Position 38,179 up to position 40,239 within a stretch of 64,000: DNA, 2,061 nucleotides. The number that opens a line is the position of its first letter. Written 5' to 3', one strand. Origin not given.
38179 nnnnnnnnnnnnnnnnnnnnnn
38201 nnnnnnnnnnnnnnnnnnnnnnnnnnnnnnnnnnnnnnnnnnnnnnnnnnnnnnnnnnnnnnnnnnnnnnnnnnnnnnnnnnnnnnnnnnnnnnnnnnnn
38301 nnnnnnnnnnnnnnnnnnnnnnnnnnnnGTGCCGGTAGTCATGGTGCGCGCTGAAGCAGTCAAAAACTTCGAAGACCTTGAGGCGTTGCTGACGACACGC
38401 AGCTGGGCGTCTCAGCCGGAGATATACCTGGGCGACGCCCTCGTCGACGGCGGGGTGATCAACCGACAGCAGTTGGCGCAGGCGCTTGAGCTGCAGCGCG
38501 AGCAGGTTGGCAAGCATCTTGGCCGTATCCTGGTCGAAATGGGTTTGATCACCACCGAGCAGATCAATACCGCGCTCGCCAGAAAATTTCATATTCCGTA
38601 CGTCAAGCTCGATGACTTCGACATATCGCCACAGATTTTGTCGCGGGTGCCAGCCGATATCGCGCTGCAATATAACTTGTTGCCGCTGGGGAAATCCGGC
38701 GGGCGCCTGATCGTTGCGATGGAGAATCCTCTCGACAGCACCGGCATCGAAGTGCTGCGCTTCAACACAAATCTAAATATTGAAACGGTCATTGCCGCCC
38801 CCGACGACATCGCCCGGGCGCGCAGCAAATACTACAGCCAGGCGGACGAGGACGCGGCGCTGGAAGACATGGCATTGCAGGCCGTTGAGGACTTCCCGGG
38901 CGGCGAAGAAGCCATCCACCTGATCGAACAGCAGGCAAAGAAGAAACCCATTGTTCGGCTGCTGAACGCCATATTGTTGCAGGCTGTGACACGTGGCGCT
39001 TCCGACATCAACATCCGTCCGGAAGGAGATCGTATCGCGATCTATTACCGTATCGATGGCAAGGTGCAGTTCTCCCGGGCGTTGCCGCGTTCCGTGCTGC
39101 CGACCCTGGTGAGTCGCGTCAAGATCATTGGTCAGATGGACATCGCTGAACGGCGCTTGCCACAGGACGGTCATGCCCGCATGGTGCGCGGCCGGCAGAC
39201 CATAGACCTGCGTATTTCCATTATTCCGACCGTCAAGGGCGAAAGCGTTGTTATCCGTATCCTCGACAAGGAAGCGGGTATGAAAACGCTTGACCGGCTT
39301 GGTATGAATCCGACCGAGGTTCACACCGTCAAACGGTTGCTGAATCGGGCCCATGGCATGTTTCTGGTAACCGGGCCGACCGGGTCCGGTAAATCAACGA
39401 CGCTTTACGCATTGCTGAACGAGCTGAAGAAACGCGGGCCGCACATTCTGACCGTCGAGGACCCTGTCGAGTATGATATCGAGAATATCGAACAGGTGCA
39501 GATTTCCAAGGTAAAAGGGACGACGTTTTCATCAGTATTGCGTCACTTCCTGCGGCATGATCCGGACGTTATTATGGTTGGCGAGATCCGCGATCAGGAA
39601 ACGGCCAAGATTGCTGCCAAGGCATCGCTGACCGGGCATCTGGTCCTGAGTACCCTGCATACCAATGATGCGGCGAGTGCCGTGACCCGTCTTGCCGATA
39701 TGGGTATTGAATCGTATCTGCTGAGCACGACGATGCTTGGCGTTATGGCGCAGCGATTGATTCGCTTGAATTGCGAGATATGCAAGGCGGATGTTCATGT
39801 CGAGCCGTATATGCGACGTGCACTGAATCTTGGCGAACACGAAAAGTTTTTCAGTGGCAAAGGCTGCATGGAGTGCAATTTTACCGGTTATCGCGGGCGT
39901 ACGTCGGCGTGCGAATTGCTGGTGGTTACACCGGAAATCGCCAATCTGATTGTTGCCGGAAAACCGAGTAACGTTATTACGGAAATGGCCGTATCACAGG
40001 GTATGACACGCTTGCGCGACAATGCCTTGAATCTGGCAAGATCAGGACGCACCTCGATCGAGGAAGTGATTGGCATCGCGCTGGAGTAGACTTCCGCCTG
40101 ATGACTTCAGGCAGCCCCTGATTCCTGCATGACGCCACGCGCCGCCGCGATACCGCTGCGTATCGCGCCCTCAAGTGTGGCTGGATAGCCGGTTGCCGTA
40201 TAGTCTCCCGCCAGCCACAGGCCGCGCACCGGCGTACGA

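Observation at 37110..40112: Self-contained c-di-GMP module: orphan MshE-type ATPase with tandem MshEN receptor motifs divergently paired with a GGDEF cyclase, with no pilus or T2SS partner genes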

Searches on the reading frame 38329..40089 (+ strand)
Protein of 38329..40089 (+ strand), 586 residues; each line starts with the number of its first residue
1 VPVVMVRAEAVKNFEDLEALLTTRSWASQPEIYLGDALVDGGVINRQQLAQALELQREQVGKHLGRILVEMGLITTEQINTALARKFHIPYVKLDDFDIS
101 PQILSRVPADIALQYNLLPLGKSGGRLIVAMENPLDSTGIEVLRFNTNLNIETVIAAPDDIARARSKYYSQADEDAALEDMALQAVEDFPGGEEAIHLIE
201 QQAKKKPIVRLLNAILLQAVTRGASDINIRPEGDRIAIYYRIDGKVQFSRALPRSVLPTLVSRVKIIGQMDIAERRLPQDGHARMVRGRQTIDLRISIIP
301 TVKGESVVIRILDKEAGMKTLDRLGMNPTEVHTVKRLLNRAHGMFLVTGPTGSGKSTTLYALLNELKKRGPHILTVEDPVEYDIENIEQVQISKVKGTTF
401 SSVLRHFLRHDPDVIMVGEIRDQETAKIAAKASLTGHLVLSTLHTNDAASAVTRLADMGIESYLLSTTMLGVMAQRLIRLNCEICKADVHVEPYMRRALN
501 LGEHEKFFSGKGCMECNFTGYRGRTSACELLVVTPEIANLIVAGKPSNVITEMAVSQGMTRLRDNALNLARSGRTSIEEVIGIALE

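Call 3: search_protein_families(library=pfam, proteins=[window:38329-40089:+], max_evalue=0.01)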
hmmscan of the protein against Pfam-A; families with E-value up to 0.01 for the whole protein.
window:38329-40089:+ (586 aa): 16 families
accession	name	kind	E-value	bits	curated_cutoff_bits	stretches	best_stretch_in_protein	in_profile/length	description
PF00437.27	T2SSE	-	2.1e-122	408.8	24.9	1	202-581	2-369/370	Type II/IV secretion system protein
PF05157.20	MshEN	-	5.2e-24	84.5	23.1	1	87-174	1-89/90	MshEN domain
PF13401.12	AAA_22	-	1.3e-05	25.9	27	1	341-385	4-48/130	AAA domain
PF13191.12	AAA_16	-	1.6e-05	25.9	32.6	1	330-390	8-64/167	AAA ATPase domain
PF25199.1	nSTAND_NTPase5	-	8.4e-05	22.9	34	1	339-390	38-90/145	Novel STAND NTPase 5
PF13555.12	AAA_29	-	0.00023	21.3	27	1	340-362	20-42/61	P-loop containing region of AAA domain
PF20720.3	nSTAND3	-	0.0003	21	27.2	1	333-381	9-56/155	Novel STAND NTPase 3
PF13604.12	AAA_30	-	0.00047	20.4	27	1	327-374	3-50/191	AAA domain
PF13086.12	AAA_11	-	0.00079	19.7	27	1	327-375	3-57/257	AAA domain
PF00005.33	ABC_tran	-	0.0011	20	25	1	345-398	14-67/137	ABC transporter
PF12775.13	AAA_7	-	0.0016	18.4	25.8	0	332-370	23-61/181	P-loop containing dynein motor region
PF13476.12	AAA_23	-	0.0022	19.1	27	1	342-362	19-39/201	AAA domain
PF03215.21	Rad17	-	0.0022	18.4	23.8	0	336-367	39-70/186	Rad17 P-loop domain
PF01935.23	DUF87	-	0.0028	18.2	23.2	1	345-374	26-56/220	Helicase HerA, central domain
PF01637.24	ATPase_2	-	0.0038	17.5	33.2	1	330-396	7-75/225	ATPase domain predominantly from Archaea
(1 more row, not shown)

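Call 4: search_protein_families(library=ncbifam, proteins=[window:38329-40089:+], max_evalue=0.01)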
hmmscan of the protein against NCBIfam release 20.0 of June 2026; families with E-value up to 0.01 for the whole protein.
window:38329-40089:+ (586 aa): 25 families
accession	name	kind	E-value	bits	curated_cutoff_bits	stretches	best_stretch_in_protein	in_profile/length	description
TIGR02538.1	type_IV_pilB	equivalog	3.9e-157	524.3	675.65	1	34-580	2-558/564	type IV-A pilus assembly ATPase PilB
TIGR02533.1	type_II_gspE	equivalog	9e-154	512.7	630.25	1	106-583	3-485/486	type II secretion system ATPase GspE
NF053534.1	T4PilAsmATPsTfpB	equivalog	5.1e-122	408.2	850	1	73-583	62-581/584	type IV pilus assembly ATPase TfpB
NF007755.0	PRK10436.1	equivalog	8.4e-115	384.1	617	1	111-583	13-458/465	type II secretion system protein GspE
NF041000.1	ATPase_ComGA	equivalog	3.9e-81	272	300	1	214-479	2-266/267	competence type IV pilus ATPase ComGA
TIGR01420.1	pilT_fam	subfamily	1.5e-54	185.5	319.1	1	212-483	2-273/343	PilT/PilU family type 4a pilus ATPase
TIGR02525.1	plasmid_TraJ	equivalog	1.4e-23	83.4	368.3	1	306-458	119-272/372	plasmid transfer ATPase TraJ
NF008411.1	PRK11234.1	equivalog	9.2e-23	80.5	1170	1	33-206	483-654/723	cyclic di-3',5'-guanylate-activated glycosyltransferase NfrB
TIGR02524.1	dot_icm_DotB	equivalog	5.7e-20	71.8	463.3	1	340-456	132-257/358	Dot/Icm type IV secretion system ATPase DotB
TIGR02782.1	TrbB_P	equivalog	4.6e-17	62.3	304.55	1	331-459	126-256/303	P-type conjugative transfer ATPase TrbB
NF012033.0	PRK15489.1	equivalog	1.4e-16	59.8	537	1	32-165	491-623/703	glycosyl transferase family protein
TIGR03819.1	heli_sec_ATPase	hypoth_equivalog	4.9e-16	58.9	373.15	1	301-461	136-303/340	TadA family conjugal transfer-associated ATPase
NF053729.1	c-di-GMP_motif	domain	5.1e-16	58.2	38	1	34-85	2-52/53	cyclic di-GMP-binding domain-containing protein, MshE-related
NF058587.1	archaellum_moto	equivalog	9.9e-16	57.6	550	1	343-460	277-398/527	archaellum flagellar ATPase motor FlaI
NF010469.0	PRK13894.1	subfamily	7.1e-14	51.9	508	1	338-457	145-266/320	conjugal transfer ATPase TrbB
TIGR03029.1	EpsG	equivalog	6.6e-06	25.5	313.8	1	33-104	4-74/274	chain length determinant protein tyrosine kinase EpsG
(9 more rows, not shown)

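Call 6: find_encoding_contigs(protein=window:38329-40089:+, flank=10000, max_places=6)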
Protein window:38329-40089:+ (586 aa): no gene with exactly this product is on record in the collection.

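Call 7: find_homologous_proteins(query=window:38329-40089:+, max_evalue=1e-20)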
Query window:38329-40089:+ (586 aa): 8000 proteins with E <= 1e-20 among 8000 candidates; the best 120 are listed.
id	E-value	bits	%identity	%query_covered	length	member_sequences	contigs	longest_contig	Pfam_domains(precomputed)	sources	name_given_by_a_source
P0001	0.0e+0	1208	94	99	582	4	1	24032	PF05157.21,PF00437.27,PF13401.13,PF13191.13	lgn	-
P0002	0.0e+0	1106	85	99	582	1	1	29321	PF05157.21,PF00437.27,PF13401.13,PF13191.13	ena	-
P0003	5.4e-248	842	65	99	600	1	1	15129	PF05157.21,PF00437.27,PF13401.13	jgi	-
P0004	1.1e-239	815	65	99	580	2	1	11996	PF05157.21,PF00437.27,PF13401.13,PF13191.13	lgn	-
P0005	1.4e-238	811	64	100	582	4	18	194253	PF05157.21,PF00437.27,PF13401.13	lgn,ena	-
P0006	7.4e-237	806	63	100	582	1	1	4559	PF05157.21,PF00437.27,PF13401.13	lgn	-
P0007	1.2e-236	805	64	100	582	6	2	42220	PF05157.21,PF00437.27,PF13401.13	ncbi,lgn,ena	-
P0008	4.8e-235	800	63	100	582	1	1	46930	PF05157.21,PF00437.27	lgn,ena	-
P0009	9.0e-234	795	62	100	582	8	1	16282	PF05157.21,PF00437.27,PF13401.13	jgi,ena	-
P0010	2.4e-232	791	62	98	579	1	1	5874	PF05157.21,PF00437.27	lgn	-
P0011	3.5e-231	787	62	98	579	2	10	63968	PF05157.21,PF00437.27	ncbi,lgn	ncbi:MAG: GspE/PulE family protein [Pseudomonadota bacterium]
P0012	4.3e-231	787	62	99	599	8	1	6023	PF05157.21,PF00437.27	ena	-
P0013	8.3e-231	786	62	98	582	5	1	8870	PF05157.21,PF00437.27,PF13191.13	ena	-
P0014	4.4e-230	783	62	98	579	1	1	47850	PF05157.21,PF00437.27,PF13191.13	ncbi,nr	ncbi:MAG: Flp pilus assembly complex ATPase component TadA [Gammaproteobacteria bacterium]|nr:Flp pi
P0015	4.6e-230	783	63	98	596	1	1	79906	PF05157.21,PF00437.27,PF13191.13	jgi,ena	-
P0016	7.1e-229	779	62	99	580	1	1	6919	PF05157.21,PF00437.27,PF13191.13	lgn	-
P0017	1.1e-228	779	63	98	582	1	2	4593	PF05157.21,PF00437.27,PF13191.13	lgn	-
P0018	2.8e-228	777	62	98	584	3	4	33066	PF05157.21,PF00437.27,PF13191.13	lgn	-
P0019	3.0e-228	777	62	98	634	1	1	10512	PF05157.21,PF00437.27,PF13191.13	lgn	-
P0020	3.1e-228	777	61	100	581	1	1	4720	PF05157.21,PF00437.27,PF13191.13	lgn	-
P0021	6.1e-228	776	61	100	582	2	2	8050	PF05157.21,PF00437.27,PF13401.13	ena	-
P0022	1.1e-227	775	61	99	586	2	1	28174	PF05157.21,PF00437.27,PF13191.13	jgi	jgi:type IV pilus assembly protein PilB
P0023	2.7e-227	774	62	100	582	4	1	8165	PF05157.21,PF00437.27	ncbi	-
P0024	3.2e-227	774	61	99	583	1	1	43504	PF05157.21,PF00437.27,PF13191.13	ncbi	-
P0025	5.5e-227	773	61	99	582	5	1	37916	PF05157.21,PF00437.27,PF13191.13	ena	-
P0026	7.0e-227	773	61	98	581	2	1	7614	PF05157.21,PF00437.27,PF13191.13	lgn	-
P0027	7.7e-227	772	61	98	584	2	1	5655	PF05157.21,PF00437.27,PF13191.13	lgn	-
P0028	1.3e-226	772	61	98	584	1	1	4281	PF05157.21,PF00437.27,PF13191.13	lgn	-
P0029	2.7e-226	771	61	99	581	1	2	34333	PF05157.21,PF00437.27,PF13191.13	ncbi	-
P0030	8.0e-226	769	64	95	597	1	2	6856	PF05157.21,PF00437.27,PF13401.13,PF13191.13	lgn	-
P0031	3.2e-225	767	61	98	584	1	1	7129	PF05157.21,PF00437.27,PF13191.13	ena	-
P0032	3.8e-225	767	61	99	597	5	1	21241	PF05157.21,PF00437.27,PF13401.13,PF13191.13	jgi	-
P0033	1.3e-224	765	62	99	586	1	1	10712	PF05157.21,PF00437.27,PF13191.13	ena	-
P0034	1.6e-224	765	60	100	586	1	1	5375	PF05157.21,PF00437.27,PF13191.13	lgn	-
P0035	1.9e-224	765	61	98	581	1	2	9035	PF05157.21,PF00437.27,PF13191.13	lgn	-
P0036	2.9e-224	764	59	98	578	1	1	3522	PF05157.21,PF00437.27,PF13401.13,PF13191.13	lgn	-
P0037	4.7e-224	763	61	99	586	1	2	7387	PF05157.21,PF00437.27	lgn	-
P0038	1.1e-223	762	60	100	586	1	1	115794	PF05157.21,PF00437.27,PF13191.13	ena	-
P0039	1.1e-223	762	60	100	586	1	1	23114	PF05157.21,PF00437.27,PF13191.13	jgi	-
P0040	1.3e-223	762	61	99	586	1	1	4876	PF05157.21,PF00437.27,PF13191.13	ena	-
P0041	1.9e-223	761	60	99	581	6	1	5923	PF05157.21,PF00437.27,PF13191.13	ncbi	-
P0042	3.2e-223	761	61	99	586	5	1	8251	PF05157.21,PF00437.27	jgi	jgi:type IV pilus assembly protein PilB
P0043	4.2e-223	760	60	98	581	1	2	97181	PF05157.21,PF00437.27,PF13401.13,PF13191.13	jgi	jgi:type IV pilus assembly protein PilB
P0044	6.2e-223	760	61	95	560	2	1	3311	PF05157.21,PF00437.27,PF13401.13,PF13191.13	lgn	-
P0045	6.6e-223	759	61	99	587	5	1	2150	PF05157.21,PF00437.27,PF13191.13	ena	-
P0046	1.0e-222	759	59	98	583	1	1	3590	PF05157.21,PF00437.27,PF13401.13,PF13191.13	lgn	-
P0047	1.1e-222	759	62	95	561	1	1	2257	PF05157.21,PF00437.27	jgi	jgi:type IV pilus assembly protein PilB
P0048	1.2e-222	759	60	99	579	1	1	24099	PF05157.21,PF00437.27,PF13191.13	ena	-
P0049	2.3e-222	758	61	98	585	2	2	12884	PF05157.21,PF00437.27,PF13191.13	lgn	-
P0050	2.7e-222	757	60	99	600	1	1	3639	PF05157.21,PF00437.27,PF13191.13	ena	-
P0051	4.5e-222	757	60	98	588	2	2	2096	PF05157.21,PF00437.27,PF13401.13,PF13191.13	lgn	-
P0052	5.3e-222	756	60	99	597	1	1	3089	PF05157.21,PF00437.27,PF13401.13,PF13191.13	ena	-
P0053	1.0e-221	756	60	98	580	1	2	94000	PF05157.21,PF00437.27,PF13555.13,PF13401.13,PF13191.13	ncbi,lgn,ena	-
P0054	5.0e-221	753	60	98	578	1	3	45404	PF05157.21,PF00437.27,PF13401.13,PF13191.13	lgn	-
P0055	7.2e-221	753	60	99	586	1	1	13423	PF05157.21,PF00437.27,PF13191.13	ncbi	-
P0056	9.4e-221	752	60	99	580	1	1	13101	PF05157.21,PF00437.27,PF13191.13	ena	-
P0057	1.6e-220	752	59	99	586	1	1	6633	PF05157.21,PF00437.27,PF13191.13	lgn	-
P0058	1.9e-220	751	60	99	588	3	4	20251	PF05157.21,PF00437.27,PF13191.13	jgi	jgi:type IV pilus assembly protein PilB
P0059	2.6e-220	751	59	99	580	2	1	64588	PF05157.21,PF00437.27,PF13191.13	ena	-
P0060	3.0e-220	751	59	98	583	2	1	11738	PF05157.21,PF00437.27,PF13401.13,PF13191.13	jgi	-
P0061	3.0e-220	751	60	98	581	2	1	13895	PF05157.21,PF00437.27,PF13401.13,PF13191.13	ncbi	-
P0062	3.5e-220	750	60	98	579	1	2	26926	PF05157.21,PF00437.27,PF13191.13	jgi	jgi:type IV pilus assembly protein PilB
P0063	4.3e-220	750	61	99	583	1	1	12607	PF05157.21,PF00437.27,PF13401.13,PF13191.13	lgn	-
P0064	5.1e-220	750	60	98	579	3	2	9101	PF05157.21,PF00437.27,PF13191.13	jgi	jgi:type IV pilus assembly protein PilB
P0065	6.9e-220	750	60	98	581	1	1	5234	PF05157.21,PF00437.27,PF13401.13,PF13191.13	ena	-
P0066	7.7e-220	749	60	99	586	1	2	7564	PF05157.21,PF00437.27,PF13191.13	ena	-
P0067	1.0e-219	749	59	98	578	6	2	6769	PF05157.21,PF00437.27,PF13401.13,PF13191.13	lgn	-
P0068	1.2e-219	749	59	99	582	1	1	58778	PF05157.21,PF00437.27,PF13401.13,PF13191.13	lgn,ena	-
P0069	1.2e-219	749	60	99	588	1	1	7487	PF05157.21,PF00437.27,PF13191.13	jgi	-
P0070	1.2e-219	749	60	99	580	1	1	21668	PF05157.21,PF00437.27,PF13191.13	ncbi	-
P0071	2.2e-219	748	59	99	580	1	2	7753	PF05157.21,PF00437.27,PF13191.13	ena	-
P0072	2.4e-219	748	61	99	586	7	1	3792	PF05157.21,PF00437.27,PF13191.13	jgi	-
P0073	2.6e-219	748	61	99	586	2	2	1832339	PF05157.21,PF00437.27,PF13191.13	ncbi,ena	-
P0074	3.8e-219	747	59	99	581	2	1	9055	PF05157.21,PF00437.27,PF13401.13,PF13191.13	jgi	jgi:type IV pilus assembly protein PilB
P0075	4.5e-219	747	60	98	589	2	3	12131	PF05157.21,PF00437.27,PF13401.13,PF13191.13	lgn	-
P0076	5.4e-219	747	62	94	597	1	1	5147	PF05157.21,PF00437.27,PF13191.13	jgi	-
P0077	5.8e-219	746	59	98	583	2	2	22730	PF05157.21,PF00437.27,PF13191.13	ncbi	-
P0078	6.7e-219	746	61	98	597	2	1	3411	PF05157.21,PF00437.27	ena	-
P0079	7.6e-219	746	60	98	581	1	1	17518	PF05157.21,PF00437.27,PF13401.13,PF13191.13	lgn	-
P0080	1.2e-218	745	60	99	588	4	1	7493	PF05157.21,PF00437.27,PF13191.13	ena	-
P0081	1.2e-218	745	60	99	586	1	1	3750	PF05157.21,PF00437.27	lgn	-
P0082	1.2e-218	745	60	99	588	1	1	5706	PF05157.21,PF00437.27,PF13191.13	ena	-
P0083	1.6e-218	745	59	98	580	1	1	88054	PF05157.21,PF00437.27,PF13401.13,PF13191.13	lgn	-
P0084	3.5e-218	744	60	99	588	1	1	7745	PF05157.21,PF00437.27,PF13191.13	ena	-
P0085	6.0e-218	743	60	98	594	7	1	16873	PF05157.21,PF00437.27,PF13191.13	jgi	jgi:type IV pilus assembly protein PilB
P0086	9.0e-218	743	59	99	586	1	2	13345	PF05157.21,PF00437.27,PF13191.13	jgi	jgi:type IV pilus assembly protein PilB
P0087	1.0e-217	742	59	98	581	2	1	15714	PF05157.21,PF00437.27,PF13401.13,PF13191.13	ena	-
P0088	1.1e-217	742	60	97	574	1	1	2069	PF05157.21,PF00437.27,PF13191.13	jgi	jgi:type IV pilus assembly protein PilB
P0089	1.2e-217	742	62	95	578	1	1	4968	PF05157.21,PF00437.27,PF13401.13,PF13191.13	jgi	-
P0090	1.3e-217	742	59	97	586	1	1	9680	PF05157.21,PF00437.27,PF13401.13,PF13191.13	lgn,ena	-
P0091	1.6e-217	742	59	98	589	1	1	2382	PF05157.21,PF00437.27,PF13401.13,PF13191.13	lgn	-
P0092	3.0e-217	741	60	98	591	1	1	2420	PF05157.21,PF00437.27,PF13401.13,PF13191.13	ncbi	-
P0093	5.0e-217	740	60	98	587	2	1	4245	PF05157.21,PF00437.27,PF13191.13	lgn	-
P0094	5.2e-217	740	59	98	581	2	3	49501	PF05157.21,PF00437.27,PF13401.13,PF13191.13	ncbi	-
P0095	8.2e-217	739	58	98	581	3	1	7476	PF05157.21,PF00437.27,PF13401.13,PF13191.13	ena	-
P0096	1.0e-216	739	59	99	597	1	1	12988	PF05157.21,PF00437.27,PF13401.13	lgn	-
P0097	1.1e-216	739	60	98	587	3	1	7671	PF05157.21,PF00437.27,PF13191.13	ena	-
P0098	1.4e-216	739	59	98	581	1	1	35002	PF05157.21,PF00437.27,PF13191.13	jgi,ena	-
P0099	1.5e-216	739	59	99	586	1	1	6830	PF05157.21,PF00437.27,PF13191.13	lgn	-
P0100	1.5e-216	738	58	98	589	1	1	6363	PF05157.21,PF00437.27,PF13401.13,PF13191.13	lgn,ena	-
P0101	4.2e-216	737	62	95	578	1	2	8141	PF05157.21,PF00437.27,PF13401.13,PF13191.13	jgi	-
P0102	4.6e-216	737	59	99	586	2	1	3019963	PF05157.21,PF00437.27,PF13191.13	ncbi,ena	-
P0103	5.2e-216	737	60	98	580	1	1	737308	PF05157.21,PF00437.27,PF13401.13,PF13191.13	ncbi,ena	-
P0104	9.5e-216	736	59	98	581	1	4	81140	PF05157.21,PF00437.27,PF13401.13,PF13191.13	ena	-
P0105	1.0e-215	736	61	95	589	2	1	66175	PF05157.21,PF00437.27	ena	-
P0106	1.4e-215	735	58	98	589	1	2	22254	PF05157.21,PF00437.27,PF13401.13,PF13191.13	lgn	-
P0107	1.8e-215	735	58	99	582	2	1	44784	PF05157.21,PF00437.27,PF13191.13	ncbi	-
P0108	1.9e-215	735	58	98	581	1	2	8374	PF05157.21,PF00437.27,PF13191.13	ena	-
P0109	2.4e-215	735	60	99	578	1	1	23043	PF05157.21,PF00437.27,PF13401.13,PF13191.13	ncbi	-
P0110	2.9e-215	734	58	98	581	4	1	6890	PF05157.21,PF00437.27,PF13191.13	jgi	-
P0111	3.4e-215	734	59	98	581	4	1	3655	PF05157.21,PF00437.27,PF13401.13,PF13191.13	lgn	-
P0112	4.7e-215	734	61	94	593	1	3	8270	PF05157.21,PF00437.27,PF13401.13,PF13191.13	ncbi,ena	-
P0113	5.4e-215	733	59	99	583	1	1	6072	PF05157.21,PF00437.27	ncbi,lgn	-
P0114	7.9e-215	733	58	98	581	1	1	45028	PF05157.21,PF00437.27,PF13191.13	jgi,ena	-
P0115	8.3e-215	733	58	98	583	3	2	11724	PF05157.21,PF00437.27,PF13401.13,PF13191.13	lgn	-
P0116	1.6e-214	732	59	95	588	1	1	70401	PF05157.21,PF00437.27,PF13401.13,PF13191.13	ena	-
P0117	3.0e-214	731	58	99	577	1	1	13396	PF05157.21,PF00437.27,PF13401.13,PF13191.13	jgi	-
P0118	4.4e-214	730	59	99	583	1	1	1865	PF05157.21,PF00437.27,PF13191.13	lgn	-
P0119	8.1e-214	729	59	99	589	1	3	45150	PF05157.21,PF00437.27,PF13476.13,PF13191.13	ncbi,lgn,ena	-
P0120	9.7e-214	729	57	99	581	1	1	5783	PF05157.21,PF00437.27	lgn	-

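Call 8: find_related_loci(query=window:38329-40089:+, collection=genome_contigs, flank=10000)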
Query window:38329-40089:+ (586 aa) in genome_contigs; peptide patterns used: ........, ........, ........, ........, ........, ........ (x = any residue, [..] = any of these).
599 stretches matched a pattern (row limit reached: there are more); 568 encode a relative of the query (tblastn E <= 1e-3); the best 80 are kept; 80 distinct loci.
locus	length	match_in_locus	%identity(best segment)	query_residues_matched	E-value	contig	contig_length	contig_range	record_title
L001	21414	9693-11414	62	11-586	0e+0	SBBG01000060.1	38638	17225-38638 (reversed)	MAG: Gammaproteobacteria bacterium isolate Bin_2_1_1 Ba_contig37761, whole genome shotgun sequence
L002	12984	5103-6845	62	3-586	0e+0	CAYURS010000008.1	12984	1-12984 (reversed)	MAG TPA_asm: uncultured Thiotrichales bacterium isolate binchicken_co24_90 genome assembly, contig: NODE_1762_length_129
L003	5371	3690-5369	63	3-565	0e+0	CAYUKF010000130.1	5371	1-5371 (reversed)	MAG TPA_asm: uncultured Thiotrichales bacterium isolate SRP215229_co1_52 genome assembly, contig: NODE_11784_length_5371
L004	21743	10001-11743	61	5-586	0e+0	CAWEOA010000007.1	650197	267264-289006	MAG: uncultured Gammaproteobacteria bacterium isolate MFD02923.bin.1.150 genome assembly, contig: contig_5440, whole gen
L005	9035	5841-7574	59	11-586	0e+0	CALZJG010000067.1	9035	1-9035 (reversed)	MAG: uncultured Chromatiaceae bacterium isolate FCS_M_Gamma_041 genome assembly, contig: k121_460906, whole genome shotg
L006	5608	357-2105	59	6-586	0e+0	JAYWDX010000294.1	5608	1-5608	MAG: Candidatus Tenderia sp. isolate GL96_UP_concoct_44 GL96_UP_concoct_44_293, whole genome shotgun sequence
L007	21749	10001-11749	59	6-586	0e+0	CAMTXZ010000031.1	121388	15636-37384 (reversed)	MAG: uncultured Chromatiaceae bacterium isolate G02_MAG_00001 genome assembly, contig: G02_MAG_00001_000000000019, whole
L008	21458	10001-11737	59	6-584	0e+0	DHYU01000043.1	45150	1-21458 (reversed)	MAG TPA_asm: Proteobacteria bacterium UBA5122 UBA5122_contig_19018, whole genome shotgun sequence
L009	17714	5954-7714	58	6-586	0e+0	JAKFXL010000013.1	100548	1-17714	MAG: Gammaproteobacteria bacterium isolate ND3_Bin_17 ND3_0000015, whole genome shotgun sequence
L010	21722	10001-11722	59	11-586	0e+0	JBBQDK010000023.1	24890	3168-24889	MAG: Gammaproteobacteria bacterium isolate Co_metawrap_1177 Cmw_1177_k141_22029739_length_24890_cov_9.0000, whole genome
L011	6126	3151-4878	57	6-583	0e+0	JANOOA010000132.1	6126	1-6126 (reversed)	MAG: Gammaproteobacteria bacterium isolate VAR_43_metabat_261 VAR_43_k141_1808782, whole genome shotgun sequence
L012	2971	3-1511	63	84-586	0e+0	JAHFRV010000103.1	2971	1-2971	MAG: Gammaproteobacteria bacterium isolate nzgw582 NODE_19103_length_2972_cov_3.493862, whole genome shotgun sequence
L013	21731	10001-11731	56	11-586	0e+0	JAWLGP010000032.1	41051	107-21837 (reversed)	MAG: Gammaproteobacteria bacterium isolate 30dZY2.bin.113 NODE_1324_length_41051_cov_18.443055, whole genome shotgun seq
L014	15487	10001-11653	58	34-583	0e+0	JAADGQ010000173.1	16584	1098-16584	MAG: Gammaproteobacteria bacterium isolate M_MetaBat.125 contig-127_5271, whole genome shotgun sequence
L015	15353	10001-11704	53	9-586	0e+0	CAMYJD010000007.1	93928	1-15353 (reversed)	MAG: uncultured Gammaproteobacteria bacterium isolate ES_Gamma_035 genome assembly, contig: scaffold_134, whole genome s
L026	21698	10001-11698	46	24-586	2e-157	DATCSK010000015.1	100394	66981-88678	MAG TPA_asm: Pseudomonadales bacterium isolate SMAG_U7303 k141_247600, whole genome shotgun sequence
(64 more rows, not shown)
